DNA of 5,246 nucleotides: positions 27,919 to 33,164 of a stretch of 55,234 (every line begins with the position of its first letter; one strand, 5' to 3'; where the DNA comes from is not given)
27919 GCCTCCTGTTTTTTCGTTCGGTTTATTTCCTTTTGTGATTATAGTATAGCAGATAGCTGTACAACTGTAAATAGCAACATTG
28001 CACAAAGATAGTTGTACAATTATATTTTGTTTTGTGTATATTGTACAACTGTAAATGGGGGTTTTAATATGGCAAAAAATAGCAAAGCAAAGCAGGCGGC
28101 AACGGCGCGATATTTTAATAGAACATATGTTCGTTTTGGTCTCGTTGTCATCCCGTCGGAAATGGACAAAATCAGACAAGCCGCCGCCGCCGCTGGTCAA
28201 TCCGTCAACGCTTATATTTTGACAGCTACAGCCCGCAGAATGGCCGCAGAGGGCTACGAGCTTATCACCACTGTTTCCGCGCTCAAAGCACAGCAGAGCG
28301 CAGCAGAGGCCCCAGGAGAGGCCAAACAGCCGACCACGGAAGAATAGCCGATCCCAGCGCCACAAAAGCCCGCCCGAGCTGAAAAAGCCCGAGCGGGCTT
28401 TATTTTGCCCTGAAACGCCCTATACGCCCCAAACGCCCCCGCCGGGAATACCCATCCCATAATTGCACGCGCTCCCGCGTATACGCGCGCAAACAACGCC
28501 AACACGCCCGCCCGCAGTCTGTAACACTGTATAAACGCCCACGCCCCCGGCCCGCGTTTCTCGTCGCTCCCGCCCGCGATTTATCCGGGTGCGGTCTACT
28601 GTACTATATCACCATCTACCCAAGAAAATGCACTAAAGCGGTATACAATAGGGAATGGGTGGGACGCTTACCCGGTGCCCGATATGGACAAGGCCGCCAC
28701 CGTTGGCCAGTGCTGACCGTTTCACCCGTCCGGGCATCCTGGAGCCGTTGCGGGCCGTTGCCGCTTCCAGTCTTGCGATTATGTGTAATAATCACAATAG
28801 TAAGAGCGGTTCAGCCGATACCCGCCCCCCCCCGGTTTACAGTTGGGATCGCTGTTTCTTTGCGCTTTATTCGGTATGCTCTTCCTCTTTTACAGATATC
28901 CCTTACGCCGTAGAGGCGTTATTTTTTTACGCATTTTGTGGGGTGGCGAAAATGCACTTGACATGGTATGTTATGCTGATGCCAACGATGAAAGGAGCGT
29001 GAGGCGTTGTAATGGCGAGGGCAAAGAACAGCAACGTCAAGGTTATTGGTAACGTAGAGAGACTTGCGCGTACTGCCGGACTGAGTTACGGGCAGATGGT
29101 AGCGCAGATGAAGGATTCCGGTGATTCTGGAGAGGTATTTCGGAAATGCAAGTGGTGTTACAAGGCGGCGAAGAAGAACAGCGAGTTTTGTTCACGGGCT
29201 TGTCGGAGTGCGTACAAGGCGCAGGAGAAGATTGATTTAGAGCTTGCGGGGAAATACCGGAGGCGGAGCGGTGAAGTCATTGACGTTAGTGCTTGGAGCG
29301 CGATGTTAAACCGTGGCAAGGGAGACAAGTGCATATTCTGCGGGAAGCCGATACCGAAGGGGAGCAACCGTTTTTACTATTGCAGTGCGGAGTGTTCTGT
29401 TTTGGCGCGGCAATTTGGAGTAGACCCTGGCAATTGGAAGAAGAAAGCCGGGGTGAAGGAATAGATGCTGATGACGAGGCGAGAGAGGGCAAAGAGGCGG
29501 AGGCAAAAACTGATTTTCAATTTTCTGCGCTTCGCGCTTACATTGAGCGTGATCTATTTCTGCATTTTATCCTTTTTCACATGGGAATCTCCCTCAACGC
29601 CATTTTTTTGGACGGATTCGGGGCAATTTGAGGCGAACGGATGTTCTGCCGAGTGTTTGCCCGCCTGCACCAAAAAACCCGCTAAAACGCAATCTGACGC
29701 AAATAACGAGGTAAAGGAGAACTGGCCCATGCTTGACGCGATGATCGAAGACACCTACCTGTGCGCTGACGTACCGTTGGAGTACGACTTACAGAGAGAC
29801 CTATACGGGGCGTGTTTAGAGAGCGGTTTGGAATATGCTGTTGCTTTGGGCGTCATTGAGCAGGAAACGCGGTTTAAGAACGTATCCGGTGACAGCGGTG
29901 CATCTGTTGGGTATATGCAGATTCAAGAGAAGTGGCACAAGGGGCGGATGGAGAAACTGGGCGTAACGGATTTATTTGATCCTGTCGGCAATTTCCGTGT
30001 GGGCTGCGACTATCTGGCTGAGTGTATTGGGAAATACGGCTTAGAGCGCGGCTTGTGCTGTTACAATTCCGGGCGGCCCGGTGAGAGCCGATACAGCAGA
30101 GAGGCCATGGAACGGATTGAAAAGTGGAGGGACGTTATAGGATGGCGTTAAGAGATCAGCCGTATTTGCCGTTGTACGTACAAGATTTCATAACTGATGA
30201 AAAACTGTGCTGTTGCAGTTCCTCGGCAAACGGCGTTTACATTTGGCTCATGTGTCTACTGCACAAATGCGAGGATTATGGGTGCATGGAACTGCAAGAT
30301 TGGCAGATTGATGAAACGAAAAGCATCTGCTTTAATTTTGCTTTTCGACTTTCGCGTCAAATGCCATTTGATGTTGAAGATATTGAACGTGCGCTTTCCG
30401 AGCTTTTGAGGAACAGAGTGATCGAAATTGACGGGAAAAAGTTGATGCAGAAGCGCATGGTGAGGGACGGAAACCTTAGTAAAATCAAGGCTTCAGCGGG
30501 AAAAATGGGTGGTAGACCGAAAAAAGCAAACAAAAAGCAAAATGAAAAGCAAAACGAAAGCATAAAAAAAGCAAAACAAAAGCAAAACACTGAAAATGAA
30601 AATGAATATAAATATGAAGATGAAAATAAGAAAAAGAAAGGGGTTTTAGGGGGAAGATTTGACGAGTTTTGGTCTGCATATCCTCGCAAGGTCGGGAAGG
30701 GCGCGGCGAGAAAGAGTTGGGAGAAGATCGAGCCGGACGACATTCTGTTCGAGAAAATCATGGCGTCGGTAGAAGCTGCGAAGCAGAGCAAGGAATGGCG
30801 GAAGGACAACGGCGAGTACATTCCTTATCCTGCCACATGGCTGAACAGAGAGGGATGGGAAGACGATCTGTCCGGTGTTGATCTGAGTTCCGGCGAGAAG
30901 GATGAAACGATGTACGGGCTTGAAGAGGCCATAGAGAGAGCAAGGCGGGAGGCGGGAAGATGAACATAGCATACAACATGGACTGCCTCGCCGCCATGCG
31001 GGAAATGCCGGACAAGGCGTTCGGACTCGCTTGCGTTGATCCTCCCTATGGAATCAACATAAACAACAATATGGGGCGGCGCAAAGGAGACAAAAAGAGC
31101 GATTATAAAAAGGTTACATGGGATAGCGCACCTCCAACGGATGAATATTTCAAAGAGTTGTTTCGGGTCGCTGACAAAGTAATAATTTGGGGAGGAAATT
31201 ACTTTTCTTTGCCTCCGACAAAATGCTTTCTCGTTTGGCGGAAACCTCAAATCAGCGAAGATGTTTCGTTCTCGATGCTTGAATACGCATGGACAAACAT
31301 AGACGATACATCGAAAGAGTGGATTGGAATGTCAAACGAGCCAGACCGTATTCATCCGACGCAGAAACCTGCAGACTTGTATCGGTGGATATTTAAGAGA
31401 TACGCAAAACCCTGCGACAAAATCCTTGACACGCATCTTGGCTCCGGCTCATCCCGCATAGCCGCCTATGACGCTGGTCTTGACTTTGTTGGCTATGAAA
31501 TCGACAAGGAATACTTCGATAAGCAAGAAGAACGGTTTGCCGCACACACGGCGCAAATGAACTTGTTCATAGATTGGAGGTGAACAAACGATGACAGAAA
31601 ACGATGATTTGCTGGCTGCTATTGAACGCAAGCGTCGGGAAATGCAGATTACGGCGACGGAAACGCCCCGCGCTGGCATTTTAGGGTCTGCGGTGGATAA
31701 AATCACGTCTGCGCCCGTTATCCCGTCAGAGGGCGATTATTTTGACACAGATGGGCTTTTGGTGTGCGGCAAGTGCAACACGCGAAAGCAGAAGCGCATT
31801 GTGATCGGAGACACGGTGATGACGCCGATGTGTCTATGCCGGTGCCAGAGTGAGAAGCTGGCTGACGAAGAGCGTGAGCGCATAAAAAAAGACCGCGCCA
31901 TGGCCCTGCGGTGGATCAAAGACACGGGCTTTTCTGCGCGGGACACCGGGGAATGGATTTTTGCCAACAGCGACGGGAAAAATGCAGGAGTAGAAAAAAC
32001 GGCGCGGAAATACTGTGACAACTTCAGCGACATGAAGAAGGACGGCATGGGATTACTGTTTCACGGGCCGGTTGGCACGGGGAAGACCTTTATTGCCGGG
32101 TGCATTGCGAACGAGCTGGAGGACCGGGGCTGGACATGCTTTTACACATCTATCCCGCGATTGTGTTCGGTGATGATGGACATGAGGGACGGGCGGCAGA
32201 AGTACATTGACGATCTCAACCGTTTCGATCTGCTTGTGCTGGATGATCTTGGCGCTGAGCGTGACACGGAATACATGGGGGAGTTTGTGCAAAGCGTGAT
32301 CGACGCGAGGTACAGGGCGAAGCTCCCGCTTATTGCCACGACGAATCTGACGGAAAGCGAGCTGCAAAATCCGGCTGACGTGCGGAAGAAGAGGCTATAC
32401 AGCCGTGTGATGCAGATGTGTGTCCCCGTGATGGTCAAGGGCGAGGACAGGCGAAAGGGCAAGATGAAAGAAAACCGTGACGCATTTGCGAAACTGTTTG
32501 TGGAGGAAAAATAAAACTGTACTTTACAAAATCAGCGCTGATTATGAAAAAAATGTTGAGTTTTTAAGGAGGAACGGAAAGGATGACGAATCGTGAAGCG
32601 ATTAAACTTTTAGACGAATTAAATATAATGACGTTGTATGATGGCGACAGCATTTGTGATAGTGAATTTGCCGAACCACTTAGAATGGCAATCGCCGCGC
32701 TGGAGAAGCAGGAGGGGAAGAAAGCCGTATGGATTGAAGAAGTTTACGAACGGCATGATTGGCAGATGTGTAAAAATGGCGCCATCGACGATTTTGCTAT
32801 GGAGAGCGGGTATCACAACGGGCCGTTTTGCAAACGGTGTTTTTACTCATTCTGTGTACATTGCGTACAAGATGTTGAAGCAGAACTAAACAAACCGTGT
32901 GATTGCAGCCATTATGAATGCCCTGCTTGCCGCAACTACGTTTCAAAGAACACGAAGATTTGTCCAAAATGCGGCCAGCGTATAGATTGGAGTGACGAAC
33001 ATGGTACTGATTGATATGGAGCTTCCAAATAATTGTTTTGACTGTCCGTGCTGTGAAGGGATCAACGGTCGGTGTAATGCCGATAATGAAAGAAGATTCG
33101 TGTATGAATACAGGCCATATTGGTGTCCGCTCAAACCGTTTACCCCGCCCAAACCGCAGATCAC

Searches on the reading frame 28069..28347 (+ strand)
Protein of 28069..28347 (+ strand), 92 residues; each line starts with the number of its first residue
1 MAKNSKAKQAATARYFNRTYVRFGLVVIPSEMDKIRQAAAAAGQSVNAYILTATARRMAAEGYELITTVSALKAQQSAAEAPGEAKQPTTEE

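Call 45: search_protein_families(library=pfam, proteins=[window:28069-28347:+], max_evalue=0.01)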
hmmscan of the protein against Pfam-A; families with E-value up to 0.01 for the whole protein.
window:28069-28347:+ (92 aa): 1 family
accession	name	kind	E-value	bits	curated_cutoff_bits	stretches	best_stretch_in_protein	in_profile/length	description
PF21983.2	NikA-like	-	0.00062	20.3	27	1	25-53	9-37/72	Mobilization protein NikA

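Call 69: search_protein_families(library=ncbifam, proteins=[window:28069-28347:+], max_evalue=0.001)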
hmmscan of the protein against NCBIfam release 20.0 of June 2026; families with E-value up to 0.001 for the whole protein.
window:28069-28347:+ (92 aa): 2 families
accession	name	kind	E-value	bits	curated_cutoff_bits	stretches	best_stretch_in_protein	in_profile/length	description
NF041264.1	MobA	equivalog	0.00064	20.1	80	1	18-59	2-44/91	plasmid mobilization protein MobA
NF010451.0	PRK13877.1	equivalog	0.00076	19.8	134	1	22-53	15-46/124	conjugal transfer transcriptional regulator TraJ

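Call 84: search_protein_families(library=phrogs, proteins=[window:28069-28347:+], max_evalue=0.001)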
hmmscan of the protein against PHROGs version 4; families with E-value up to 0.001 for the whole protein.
window:28069-28347:+ (92 aa): 1 family
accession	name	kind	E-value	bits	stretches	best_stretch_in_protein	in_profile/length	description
phrog_13890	-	unknown function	2.9e-08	34.6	1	5-61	2-58/73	-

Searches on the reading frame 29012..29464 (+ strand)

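Call 45: search_protein_families(library=pfam, proteins=[window:29012-29464:+], max_evalue=0.01)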
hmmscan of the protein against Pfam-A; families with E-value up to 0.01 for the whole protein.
window:29012-29464:+ (150 aa): 3 families
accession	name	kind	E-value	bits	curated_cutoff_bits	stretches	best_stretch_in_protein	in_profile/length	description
PF09889.16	DUF2116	-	3.5e-05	24.1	26.8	0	44-73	4-33/59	Probable treble clef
PF04640.20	PLATZ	-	0.00018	22.5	25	0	38-65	50-78/79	PLATZ transcription factor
PF03107.22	C1_2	-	0.0087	16.8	26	1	104-130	17-41/48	C1 domain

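Call 84: search_protein_families(library=phrogs, proteins=[window:29012-29464:+], max_evalue=0.001)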
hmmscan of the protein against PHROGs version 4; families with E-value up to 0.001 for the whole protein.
window:29012-29464:+ (150 aa): 4 families
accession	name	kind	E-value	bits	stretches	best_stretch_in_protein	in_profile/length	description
phrog_1271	-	DNA, RNA and nucleotide metabolism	1.3e-08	35.7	1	40-135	174-245/361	HNH endonuclease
phrog_13750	-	unknown function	5.3e-05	24.5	0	105-133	17-45/104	-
phrog_2308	-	unknown function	0.0004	21.5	0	34-73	49-90/138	-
phrog_15471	-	DNA, RNA and nucleotide metabolism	0.00089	20.1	0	31-77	95-140/183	HNH endonuclease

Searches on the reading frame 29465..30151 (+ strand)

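Call 45: search_protein_families(library=pfam, proteins=[window:29465-30151:+], max_evalue=0.01)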
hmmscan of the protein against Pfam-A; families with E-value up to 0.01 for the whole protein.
window:29465-30151:+ (228 aa): 1 family
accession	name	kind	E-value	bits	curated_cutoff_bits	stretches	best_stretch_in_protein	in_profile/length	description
PF01464.25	SLT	-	3.5e-09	36.7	21.3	1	120-217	10-111/117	Transglycosylase SLT domain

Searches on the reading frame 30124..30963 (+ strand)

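Call 45: search_protein_families(library=pfam, proteins=[window:30124-30963:+], max_evalue=0.01)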
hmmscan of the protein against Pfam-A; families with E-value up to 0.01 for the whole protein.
window:30124-30963:+ (279 aa): 0 families

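Call 106: search_protein_families(library=phrogs, proteins=[window:30124-30963:+], max_evalue=0.0001)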
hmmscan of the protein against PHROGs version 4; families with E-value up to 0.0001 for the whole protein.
window:30124-30963:+ (279 aa): 7 families
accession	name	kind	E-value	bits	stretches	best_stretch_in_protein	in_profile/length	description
phrog_270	-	DNA, RNA and nucleotide metabolism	1.3e-27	98.2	1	56-258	55-259/383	replication initiation protein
phrog_9474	-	DNA, RNA and nucleotide metabolism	1.7e-26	94.4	1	114-250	116-250/288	replication initiation protein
phrog_9327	-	DNA, RNA and nucleotide metabolism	5.3e-22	79.7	1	84-249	58-242/276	primosomal protein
phrog_16304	-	unknown function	2.2e-17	64.8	1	122-242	73-210/244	-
phrog_35156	-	unknown function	4.8e-07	30.9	1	177-248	85-152/154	-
phrog_10293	-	unknown function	7.7e-06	26.7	1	178-247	16-83/185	-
phrog_1347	-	unknown function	8.7e-06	25.7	1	177-247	275-345/417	-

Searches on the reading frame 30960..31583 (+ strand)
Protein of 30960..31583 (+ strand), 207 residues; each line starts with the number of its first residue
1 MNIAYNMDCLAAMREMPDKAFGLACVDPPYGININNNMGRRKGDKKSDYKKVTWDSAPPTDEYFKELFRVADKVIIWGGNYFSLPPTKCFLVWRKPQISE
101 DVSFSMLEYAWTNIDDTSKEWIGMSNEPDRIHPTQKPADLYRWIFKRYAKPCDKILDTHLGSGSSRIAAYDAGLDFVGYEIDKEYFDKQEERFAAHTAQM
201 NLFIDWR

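Call 45: search_protein_families(library=pfam, proteins=[window:30960-31583:+], max_evalue=0.01)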
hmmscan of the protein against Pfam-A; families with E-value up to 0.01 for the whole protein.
window:30960-31583:+ (207 aa): 1 family
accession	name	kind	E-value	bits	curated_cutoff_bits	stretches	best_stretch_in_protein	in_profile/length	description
PF01555.25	N6_N4_Mtase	-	2.1e-13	51.2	26.7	1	112-187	147-217/221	DNA methylase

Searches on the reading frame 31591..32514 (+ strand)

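Call 45: search_protein_families(library=pfam, proteins=[window:31591-32514:+], max_evalue=0.01)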
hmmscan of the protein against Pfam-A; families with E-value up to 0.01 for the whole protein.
window:31591-32514:+ (307 aa): 7 families
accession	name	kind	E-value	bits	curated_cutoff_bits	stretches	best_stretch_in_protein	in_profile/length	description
PF01695.23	IstB_IS21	-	5.3e-12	46.2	24.1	1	154-291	94-234/238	IstB-like ATP binding protein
PF00004.35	AAA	-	1.4e-07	32.5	21.2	1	155-269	1-123/131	ATPase family associated with various cellular activities (AAA)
PF00910.28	RNA_helicase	-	0.00029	21.7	21.5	1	156-242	2-81/105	RNA helicase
PF20720.3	nSTAND3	-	0.00032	20.9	27.2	1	155-251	20-110/155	Novel STAND NTPase 3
PF13191.12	AAA_16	-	0.00064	20.7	32.6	1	153-223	25-85/167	AAA ATPase domain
PF24883.2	NPHP3_N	-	0.0049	17.5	24.8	1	150-185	20-55/164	Nephrocystin 3, N-terminal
PF06309.17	Torsin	-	0.0086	16.6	27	0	150-181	51-82/127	Torsin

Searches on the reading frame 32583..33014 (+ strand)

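Call 45: search_protein_families(library=pfam, proteins=[window:32583-33014:+], max_evalue=0.01)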
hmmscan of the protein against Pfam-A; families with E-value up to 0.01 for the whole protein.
window:32583-33014:+ (143 aa): 5 families
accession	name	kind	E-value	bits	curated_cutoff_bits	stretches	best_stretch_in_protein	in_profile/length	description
PF13248.11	Zn_ribbon_3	-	0.00031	20.5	27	1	110-134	2-26/26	zinc-ribbon domain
PF18912.6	DZR_2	-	0.0021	18.3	27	1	112-137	9-34/56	Double zinc ribbon domain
PF13240.11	Zn_Ribbon_1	-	0.0024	18.1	25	1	113-132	2-21/23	zinc-ribbon domain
PF22191.2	IBR_1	-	0.0043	17.4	27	0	82-97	23-38/47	IBR domain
PF10005.14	Zn_ribbon_DZR_6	-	0.0045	18.1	23.4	0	111-139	2-30/93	zinc-ribbon domain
